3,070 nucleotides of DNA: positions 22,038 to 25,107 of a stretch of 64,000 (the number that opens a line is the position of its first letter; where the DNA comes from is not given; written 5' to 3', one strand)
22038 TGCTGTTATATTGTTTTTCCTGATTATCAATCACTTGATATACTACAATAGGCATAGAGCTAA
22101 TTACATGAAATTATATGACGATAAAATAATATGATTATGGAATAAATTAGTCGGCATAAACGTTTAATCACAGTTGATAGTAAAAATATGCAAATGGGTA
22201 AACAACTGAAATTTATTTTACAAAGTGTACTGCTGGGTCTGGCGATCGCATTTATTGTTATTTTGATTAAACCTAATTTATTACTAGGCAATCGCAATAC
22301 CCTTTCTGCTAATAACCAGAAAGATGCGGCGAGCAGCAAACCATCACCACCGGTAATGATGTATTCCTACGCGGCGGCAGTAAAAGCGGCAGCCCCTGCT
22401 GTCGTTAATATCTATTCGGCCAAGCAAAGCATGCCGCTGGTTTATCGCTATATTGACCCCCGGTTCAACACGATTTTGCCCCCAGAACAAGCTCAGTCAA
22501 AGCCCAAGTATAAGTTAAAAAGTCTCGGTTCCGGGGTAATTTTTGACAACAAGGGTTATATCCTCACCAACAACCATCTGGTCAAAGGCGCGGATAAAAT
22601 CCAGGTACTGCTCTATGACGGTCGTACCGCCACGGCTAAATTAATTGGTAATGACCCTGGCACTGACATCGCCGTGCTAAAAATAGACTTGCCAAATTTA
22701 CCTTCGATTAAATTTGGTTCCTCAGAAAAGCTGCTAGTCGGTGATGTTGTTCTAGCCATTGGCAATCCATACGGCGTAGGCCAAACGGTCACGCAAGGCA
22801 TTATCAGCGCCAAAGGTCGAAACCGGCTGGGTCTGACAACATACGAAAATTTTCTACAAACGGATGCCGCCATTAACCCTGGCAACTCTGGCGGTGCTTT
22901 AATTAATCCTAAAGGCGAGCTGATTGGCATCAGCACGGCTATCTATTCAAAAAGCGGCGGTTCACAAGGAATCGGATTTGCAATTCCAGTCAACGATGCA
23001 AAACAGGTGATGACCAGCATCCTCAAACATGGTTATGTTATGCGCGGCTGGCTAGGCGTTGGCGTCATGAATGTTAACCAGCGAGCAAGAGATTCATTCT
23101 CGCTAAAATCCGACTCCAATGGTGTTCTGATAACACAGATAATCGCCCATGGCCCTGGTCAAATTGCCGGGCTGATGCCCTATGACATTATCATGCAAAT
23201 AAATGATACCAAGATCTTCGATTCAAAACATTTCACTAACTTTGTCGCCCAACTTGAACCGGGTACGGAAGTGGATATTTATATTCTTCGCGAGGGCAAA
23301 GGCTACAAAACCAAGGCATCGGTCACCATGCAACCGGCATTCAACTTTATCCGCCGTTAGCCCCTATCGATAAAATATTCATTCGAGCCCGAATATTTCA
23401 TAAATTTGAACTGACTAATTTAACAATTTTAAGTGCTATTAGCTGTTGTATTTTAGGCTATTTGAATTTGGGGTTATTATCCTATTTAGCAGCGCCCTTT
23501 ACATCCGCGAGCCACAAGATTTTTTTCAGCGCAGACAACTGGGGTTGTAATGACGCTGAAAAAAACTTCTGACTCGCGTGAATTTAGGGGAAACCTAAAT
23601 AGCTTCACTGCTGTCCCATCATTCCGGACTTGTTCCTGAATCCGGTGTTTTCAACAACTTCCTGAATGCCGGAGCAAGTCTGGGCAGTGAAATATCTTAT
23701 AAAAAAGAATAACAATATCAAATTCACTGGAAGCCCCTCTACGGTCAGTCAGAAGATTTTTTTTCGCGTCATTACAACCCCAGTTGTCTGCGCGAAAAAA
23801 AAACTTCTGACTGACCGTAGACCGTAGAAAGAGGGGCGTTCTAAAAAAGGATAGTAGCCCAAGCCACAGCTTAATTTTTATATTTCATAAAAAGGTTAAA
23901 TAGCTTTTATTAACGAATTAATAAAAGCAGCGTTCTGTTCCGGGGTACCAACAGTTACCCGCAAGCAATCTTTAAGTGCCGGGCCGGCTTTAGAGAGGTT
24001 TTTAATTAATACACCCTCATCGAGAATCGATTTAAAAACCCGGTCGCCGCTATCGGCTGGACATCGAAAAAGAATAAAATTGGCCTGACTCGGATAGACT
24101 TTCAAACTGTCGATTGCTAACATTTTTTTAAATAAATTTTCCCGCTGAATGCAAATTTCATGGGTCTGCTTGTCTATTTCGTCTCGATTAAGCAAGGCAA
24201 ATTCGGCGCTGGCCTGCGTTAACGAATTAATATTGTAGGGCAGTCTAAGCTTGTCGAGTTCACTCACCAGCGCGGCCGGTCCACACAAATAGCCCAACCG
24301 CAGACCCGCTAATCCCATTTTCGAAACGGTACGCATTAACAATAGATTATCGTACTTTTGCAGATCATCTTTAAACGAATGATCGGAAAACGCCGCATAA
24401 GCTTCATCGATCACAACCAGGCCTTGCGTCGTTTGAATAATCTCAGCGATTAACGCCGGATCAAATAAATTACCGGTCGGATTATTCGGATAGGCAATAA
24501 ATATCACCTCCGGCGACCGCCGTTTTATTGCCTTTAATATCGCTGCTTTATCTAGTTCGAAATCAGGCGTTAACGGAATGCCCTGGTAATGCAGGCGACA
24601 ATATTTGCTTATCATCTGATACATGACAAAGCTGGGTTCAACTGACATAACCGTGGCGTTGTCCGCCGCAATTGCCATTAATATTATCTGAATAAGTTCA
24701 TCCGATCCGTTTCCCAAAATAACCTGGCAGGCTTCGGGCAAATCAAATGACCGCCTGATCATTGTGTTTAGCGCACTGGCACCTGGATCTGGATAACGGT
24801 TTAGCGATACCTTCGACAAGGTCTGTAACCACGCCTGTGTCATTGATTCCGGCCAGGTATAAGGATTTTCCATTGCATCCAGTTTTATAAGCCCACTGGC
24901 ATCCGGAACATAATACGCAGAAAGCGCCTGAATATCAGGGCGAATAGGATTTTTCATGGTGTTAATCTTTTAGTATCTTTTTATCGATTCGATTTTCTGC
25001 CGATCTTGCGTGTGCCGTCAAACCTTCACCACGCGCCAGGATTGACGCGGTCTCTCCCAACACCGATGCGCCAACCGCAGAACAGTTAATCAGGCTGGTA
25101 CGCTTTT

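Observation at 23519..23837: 320-bp deeply nested palindromic element between convergent degS-like and hisC genes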

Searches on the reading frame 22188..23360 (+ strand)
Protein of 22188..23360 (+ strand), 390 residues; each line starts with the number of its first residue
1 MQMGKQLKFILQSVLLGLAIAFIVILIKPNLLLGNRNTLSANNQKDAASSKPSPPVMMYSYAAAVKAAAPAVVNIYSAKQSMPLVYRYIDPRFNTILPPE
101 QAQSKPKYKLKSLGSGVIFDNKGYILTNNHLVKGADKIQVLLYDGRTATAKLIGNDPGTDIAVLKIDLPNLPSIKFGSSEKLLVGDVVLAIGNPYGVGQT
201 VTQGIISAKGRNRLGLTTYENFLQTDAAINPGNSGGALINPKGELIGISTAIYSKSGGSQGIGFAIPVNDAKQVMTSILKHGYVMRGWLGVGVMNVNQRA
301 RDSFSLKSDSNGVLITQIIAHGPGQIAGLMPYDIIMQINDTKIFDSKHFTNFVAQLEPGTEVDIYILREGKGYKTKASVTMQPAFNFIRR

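Call 8: search_protein_families(library=ncbifam, proteins=[window:22188-23360:+])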
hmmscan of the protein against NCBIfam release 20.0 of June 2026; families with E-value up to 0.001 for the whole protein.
window:22188-23360:+ (390 aa): 18 families
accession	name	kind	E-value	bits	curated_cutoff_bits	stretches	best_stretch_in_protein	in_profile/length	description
TIGR02037.1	degP_htrA_DO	subfamily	3.6e-116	388.7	416.2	1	60-380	2-328/434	Do family serine endopeptidase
TIGR02038.1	protease_degS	equivalog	5.3e-99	331.7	422.95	1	7-375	1-342/351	outer membrane-stress sensor serine endopeptidase DegS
NF008147.1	PRK10898.1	equivalog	4.2e-92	309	408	2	103-379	69-347/352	outer membrane-stress sensor serine endopeptidase DegS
NF041521.1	HhoA_HhoB_HtrA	equivalog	9.9e-82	274.9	450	1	62-376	4-328/335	HhoA/HhoB/HtrA family serine endopeptidase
NF007526.1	PRK10139.1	equivalog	2.2e-81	273.9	756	1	57-376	38-356/456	serine endoprotease DegQ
NF008189.1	PRK10942.1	equivalog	1.5e-76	257.8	720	1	102-376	103-378/477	serine endoprotease DegP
NF047968.1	SerProtHtrA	equivalog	2.9e-68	230.8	470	1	107-375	82-353/357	serine protease HtrA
NF050055.1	SerProtHtrAMycob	equivalog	1.4e-59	202.4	800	1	110-372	225-491/502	serine protease HtrA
NF053637.1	SerProtHtrAspr2045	equivalog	9.8e-55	186.1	650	1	20-376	16-383/394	serine protease HtrA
NF040960.1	MamE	equivalog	1.1e-52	179.5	800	2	109-276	119-291/659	magnetosome formation protease MamE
NF033740.0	MarP_fam_protase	equivalog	2.7e-21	76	250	1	112-277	211-376/390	MarP family serine protease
NF040961.1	MamO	equivalog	1e-18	67.1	800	1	54-268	68-257/648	magnetosome protein MamO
NF040965.1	MamP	equivalog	3.4e-05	23.6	300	1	287-376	112-199/290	magnetosome magnetite formation protein MamP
TIGR02860.1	spore_IV_B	equivalog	0.00029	19.9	305.25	1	321-377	123-178/402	SpoIVB peptidase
NF051464.1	tail_spec_CT441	exception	0.00037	19.3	700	1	305-381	252-330/645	tail-specific protease Tsp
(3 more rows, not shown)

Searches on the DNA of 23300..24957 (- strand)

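Call 6: search_rna_families(source=window, start=23300, end=24000, threshold=evalue, max_evalue=10)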
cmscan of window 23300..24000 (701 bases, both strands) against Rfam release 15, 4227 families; matches with E-value up to 10: 13.
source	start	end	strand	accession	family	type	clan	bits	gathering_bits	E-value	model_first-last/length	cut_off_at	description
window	23738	23821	+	RF04099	MIR837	Gene; miRNA;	-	34.3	117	4.2e-05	1-122/122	no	MIR837 microRNA precursor family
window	23732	23822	-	RF02092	mir-2970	Gene; miRNA;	-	29.3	72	0.00089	1-80/80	no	mir-2970 microRNA precursor family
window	23737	23822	-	RF04027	mir-1422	Gene; miRNA;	-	24.8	60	0.058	1-84/84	no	mir-1422 microRNA precursor family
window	23738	23879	+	RF04184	BTnc060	Gene; sRNA;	-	22.7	228.9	0.35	1-213/213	no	Bacteroides sRNA BTnc060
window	23617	23690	+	RF03668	mir-1788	Gene; miRNA;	-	21.2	57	0.053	1-77/77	no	mir-1788 microRNA precursor family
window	23676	23819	-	RF01644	ceN59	Gene; snRNA; snoRNA; HACA-box;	-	20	50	1.1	1-137/137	no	Caenorhabditis snoRNA ceN59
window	23743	23816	+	RF04111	MIR6274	Gene; miRNA;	-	19.6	80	0.73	25-82/107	no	MIR6274 microRNA precursor family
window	23516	23571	+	RF04112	MIR5512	Gene; miRNA;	-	17.4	139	2.7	1-132/132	no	MIR5512 microRNA precursor family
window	23509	23575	-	RF04165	mir-2483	Gene; miRNA;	-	17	75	3.1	1-80/80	no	mir-2483 microRNA precursor family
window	23744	23815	+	RF00186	SNORD101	Gene; snRNA; snoRNA; CD-box;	CL00074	15.4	47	6.7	1-73/73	no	Small nucleolar RNA SNORD101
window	23752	23807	+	RF01033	mir-767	Gene; miRNA;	-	14.9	90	7.7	1-86/86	no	mir-767 microRNA precursor family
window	23512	23574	-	RF03640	mir-3747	Gene; miRNA;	-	14.7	63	8.4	1-67/67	no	mir-3747 microRNA precursor family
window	23687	23767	+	RF01689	AdoCbl-II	Cis-reg; riboswitch;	CL00101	14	36.5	5.9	1-81/81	no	AdoCbl-II (Cobalamin/B12) riboswitch aptamer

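Call 56: search_with_rna_model(model_id=R1, sources=[L010, L011], filters=off, max_evalue=1)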
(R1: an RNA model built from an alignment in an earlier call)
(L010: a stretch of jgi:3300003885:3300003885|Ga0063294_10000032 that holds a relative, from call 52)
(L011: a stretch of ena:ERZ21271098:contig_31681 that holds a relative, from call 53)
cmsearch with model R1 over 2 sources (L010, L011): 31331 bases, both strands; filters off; matches with E-value up to 1: 4.
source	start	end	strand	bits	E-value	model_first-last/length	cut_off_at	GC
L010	15039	15162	-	19.5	0.0047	1-131/131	no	0.46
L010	15053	15170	+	19.5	0.0047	1-131/131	no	0.47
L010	13305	13455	+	13.3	0.35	1-131/131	no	0.47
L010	6035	6107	+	12.1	0.79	1-131/131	no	0.41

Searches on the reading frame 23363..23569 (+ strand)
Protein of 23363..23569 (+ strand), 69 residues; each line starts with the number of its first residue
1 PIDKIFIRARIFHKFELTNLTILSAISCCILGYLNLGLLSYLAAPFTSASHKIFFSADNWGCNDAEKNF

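Call 46: search_protein_representatives(protein=window:23363-23569:+)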
Query: 69 residues. Proteins with E-value up to 0.001 (for the whole library): 0; up to 1e-10: 0; up to 1e-30: 0. The best 0 are listed.

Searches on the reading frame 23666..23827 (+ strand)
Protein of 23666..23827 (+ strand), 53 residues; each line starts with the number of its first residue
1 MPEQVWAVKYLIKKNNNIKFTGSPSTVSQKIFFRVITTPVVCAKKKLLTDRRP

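Call 8: search_protein_families(library=ncbifam, proteins=[window:23666-23827:+])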
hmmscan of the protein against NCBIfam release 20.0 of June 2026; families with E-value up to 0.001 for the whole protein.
window:23666-23827:+ (53 aa): 0 families

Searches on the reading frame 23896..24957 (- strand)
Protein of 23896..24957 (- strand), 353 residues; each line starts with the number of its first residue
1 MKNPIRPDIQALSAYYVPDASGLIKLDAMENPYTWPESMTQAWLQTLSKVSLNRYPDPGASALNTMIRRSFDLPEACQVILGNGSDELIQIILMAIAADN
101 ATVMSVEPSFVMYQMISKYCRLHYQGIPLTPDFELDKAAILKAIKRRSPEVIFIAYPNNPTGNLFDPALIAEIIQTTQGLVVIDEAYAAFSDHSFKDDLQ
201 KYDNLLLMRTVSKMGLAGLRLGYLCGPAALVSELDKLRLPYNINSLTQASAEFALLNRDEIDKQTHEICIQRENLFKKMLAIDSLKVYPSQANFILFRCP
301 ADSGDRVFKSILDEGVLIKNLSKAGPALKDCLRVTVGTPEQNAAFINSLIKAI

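Call 8: search_protein_families(library=ncbifam, proteins=[window:23896-24957:-])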
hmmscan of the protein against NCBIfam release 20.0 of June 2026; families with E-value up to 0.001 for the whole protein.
window:23896-24957:- (353 aa): 61 families (the best 25 are shown)
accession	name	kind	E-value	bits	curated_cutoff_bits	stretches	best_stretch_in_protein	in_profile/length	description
TIGR01141.1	hisC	equivalog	4.3e-99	331.7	276.55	1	6-349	1-346/349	histidinol-phosphate transaminase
NF002877.0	PRK03317.1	equivalog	2.4e-72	243.8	409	1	3-350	13-364/374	histidinol-phosphate transaminase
NF002726.0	PRK02610.1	equivalog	5.8e-65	219.6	391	1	4-351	4-367/374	histidinol-phosphate transaminase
NF003496.0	PRK05166.1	equivalog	7.3e-57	192.8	540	1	22-351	37-368/373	histidinol-phosphate transaminase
NF002878.0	PRK03321.1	subfamily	4.5e-53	180.2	374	1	2-349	2-345/352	histidinol-phosphate transaminase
TIGR01140.1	L_thr_O3P_dcar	equivalog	2.5e-50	171.5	290.55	1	19-348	15-329/331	threonine-phosphate decarboxylase CobD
NF006014.0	PRK08153.1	equivalog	2.3e-34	118.9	510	1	30-352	42-363/370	pyridoxal phosphate-dependent aminotransferase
NF006580.0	PRK09105.1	subfamily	3.5e-34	118.3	444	1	20-351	45-369/375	pyridoxal phosphate-dependent aminotransferase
NF051461.1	pyoverd_PtaA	equivalog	1.3e-27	96.4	500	1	15-349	28-356/359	pyoverdine biosynthesis transaminase PtaA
NF041364.1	GntC_guanitoxin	equivalog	6.7e-27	94.3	415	1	63-340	42-343/356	guanitoxin biosynthesis PLP-dependent (S)-gamma-hydroxy-L-arginine cyclodehydratase GntC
NF005915.1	PRK07908.1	equivalog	6.4e-26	91.5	360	1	50-349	39-331/332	Rv2231c family histidinol phosphate aminotransferase CobC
NF005021.0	PRK06425.1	equivalog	5.2e-22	78.4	353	1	52-351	34-329/335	histidinol-phosphate aminotransferase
NF004870.0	PRK06225.1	equivalog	4.9e-21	74.9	351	1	21-297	28-314/380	pyridoxal phosphate-dependent aminotransferase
NF006225.0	PRK08354.1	equivalog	9.1e-21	74.5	288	1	79-349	63-312/318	putative aminotransferase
NF053748.1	bifunc_CobBC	exception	2e-19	69.5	950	1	42-349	496-796/797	bifunctional hydrogenobyrinic acid a,c-diamide synthase/histidinol phosphate aminotransferase CobBC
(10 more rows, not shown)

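Call 9: find_encoding_contigs(protein=window:23896-24957:-, flank=3000, max_places=6)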
Protein window:23896-24957:- (353 aa): no gene with exactly this product is on record in the collection.

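Call 21: find_homologous_proteins(query=window:23896-24957:-, max_evalue=1e-60)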
Query window:23896-24957:- (353 aa): 7996 proteins with E <= 1e-60 among 8000 candidates; the best 120 are listed.
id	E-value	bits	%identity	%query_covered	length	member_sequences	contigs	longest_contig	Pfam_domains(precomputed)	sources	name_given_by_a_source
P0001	2.2e-231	785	100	100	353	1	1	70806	PF00155.28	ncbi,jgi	-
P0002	1.5e-132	460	59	98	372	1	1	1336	PF00155.28,PF00266.26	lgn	-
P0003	4.8e-132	458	59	100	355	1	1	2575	PF04864.20,PF00155.28,PF00266.26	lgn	-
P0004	1.0e-131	457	59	100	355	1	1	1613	PF04864.20,PF00155.28,PF00266.26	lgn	-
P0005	3.1e-131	456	59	98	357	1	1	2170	PF04864.20,PF00155.28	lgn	-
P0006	3.2e-131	455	60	98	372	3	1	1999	PF00155.28,PF00266.26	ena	-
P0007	3.5e-131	455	57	99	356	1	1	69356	PF00155.28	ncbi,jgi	-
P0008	3.6e-131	455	60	99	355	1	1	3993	PF04864.20,PF00155.28,PF00266.26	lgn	-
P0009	4.0e-131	455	59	99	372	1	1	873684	PF04864.20,PF00155.28,PF00266.26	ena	-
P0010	5.7e-131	455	58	99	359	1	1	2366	PF00155.28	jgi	-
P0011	6.8e-131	454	58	99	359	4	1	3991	PF00155.28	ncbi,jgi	ncbi:MAG: histidinol-phosphate transaminase [Thiohalophilus sp.]|jgi:histidinol-phosphate aminotrans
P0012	6.8e-131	454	60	98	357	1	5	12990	PF04864.20,PF00155.28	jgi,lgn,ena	jgi:histidinol-phosphate aminotransferase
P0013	7.6e-131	454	59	98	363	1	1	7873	PF00155.28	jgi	-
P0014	1.1e-130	454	59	98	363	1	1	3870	PF00155.28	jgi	-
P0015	2.0e-130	453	59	98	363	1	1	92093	PF00155.28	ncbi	ncbi:MAG: histidinol-phosphate transaminase [Woeseiaceae bacterium]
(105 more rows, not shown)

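Call 22: find_encoding_contigs(protein=P0001, flank=10000, max_places=4)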
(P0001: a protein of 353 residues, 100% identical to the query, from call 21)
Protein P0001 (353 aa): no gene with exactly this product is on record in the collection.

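Call 23: list_cluster_members(proteins=[P0001, P0007])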
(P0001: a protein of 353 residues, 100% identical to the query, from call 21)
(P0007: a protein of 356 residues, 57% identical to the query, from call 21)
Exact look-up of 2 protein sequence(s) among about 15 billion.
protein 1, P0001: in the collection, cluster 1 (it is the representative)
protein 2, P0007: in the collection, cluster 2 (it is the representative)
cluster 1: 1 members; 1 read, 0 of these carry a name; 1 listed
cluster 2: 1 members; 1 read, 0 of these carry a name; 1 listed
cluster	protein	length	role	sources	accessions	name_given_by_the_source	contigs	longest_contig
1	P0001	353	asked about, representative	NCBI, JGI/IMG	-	-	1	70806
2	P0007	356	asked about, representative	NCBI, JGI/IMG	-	-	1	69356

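Call 52: find_encoding_contigs(protein=P0007, flank=10000, max_places=2)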
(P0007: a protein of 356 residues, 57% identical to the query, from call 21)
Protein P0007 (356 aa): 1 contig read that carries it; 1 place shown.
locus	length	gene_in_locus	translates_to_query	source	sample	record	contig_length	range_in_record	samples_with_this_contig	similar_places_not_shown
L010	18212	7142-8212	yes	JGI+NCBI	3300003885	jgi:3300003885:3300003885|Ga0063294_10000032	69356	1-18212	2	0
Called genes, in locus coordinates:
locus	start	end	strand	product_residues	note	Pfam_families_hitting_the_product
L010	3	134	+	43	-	?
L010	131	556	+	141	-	PF01850:PIN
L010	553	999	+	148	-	-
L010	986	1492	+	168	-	-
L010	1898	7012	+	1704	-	PF17803:Cadherin_4, PF17892:Cadherin_5, PF17963:Big_9, PF17803:Cadherin_4, PF17892:Cadherin_5, PF17963:Big_9, PF17803:Cadherin_4, PF17963:Big_9, +15 more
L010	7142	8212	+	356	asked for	PF00155:Aminotran_1_2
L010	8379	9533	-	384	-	PF00089:Trypsin, PF13365:Trypsin_2, PF00595:PDZ, PF13180:PDZ_2, PF17820:PDZ_6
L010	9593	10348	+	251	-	PF01784:DUF34_NIF3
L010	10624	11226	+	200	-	PF10399:UCR_Fe-S_N, PF00355:Rieske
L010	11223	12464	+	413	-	PF00033:Cytochrome_B, PF13631:Cytochrom_B_N_2, PF00032:Cytochrom_B_C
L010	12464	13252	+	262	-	PF02167:Cytochrom_C1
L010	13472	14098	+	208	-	PF02798:GST_N, PF13417:GST_N_3, PF22441:CLIC-like_N (weak), PF13409:GST_N_2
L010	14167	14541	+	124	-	PF04386:SspB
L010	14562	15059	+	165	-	PF01661:Macro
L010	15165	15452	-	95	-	-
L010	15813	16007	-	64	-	PF04588:HIG_1_N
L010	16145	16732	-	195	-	PF13580:SIS_2, PF01380:SIS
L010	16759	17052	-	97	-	PF02021:UPF0102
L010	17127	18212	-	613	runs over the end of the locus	PF04348:LppC, PF13458:Peripla_BP_6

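Call 53: find_encoding_contigs(protein=P0009, flank=6000, max_places=2)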
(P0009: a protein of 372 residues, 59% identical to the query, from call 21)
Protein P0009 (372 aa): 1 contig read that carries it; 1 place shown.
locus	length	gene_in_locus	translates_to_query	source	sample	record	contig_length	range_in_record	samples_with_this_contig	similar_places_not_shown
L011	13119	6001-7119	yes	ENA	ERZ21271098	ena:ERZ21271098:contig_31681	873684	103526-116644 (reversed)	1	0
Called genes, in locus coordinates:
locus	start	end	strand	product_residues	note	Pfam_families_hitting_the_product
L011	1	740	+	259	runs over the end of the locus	PF02405:MlaE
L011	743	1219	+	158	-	PF02470:MlaD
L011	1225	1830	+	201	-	PF05494:MlaC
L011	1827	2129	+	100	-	PF01740:STAS, PF13466:STAS_2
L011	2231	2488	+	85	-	PF01722:BolA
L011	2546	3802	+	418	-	PF00275:EPSP_synthase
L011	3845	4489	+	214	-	PF01634:HisG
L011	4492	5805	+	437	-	PF00815:Histidinol_dh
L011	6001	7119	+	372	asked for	PF00155:Aminotran_1_2, PF00266:Aminotran_5 (faint), PF04864:Alliinase_C (faint)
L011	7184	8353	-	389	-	PF00089:Trypsin, PF13365:Trypsin_2, PF00595:PDZ, PF13180:PDZ_2, PF17820:PDZ_6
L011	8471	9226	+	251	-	PF01784:DUF34_NIF3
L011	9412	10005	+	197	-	PF10399:UCR_Fe-S_N, PF00355:Rieske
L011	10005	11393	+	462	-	PF00033:Cytochrome_B, PF13631:Cytochrom_B_N_2, PF00032:Cytochrom_B_C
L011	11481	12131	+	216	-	PF02167:Cytochrom_C1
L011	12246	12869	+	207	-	PF00462:Glutaredoxin, PF02798:GST_N, PF13417:GST_N_3, PF13409:GST_N_2, PF22441:CLIC-like_N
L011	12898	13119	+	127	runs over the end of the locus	PF04386:SspB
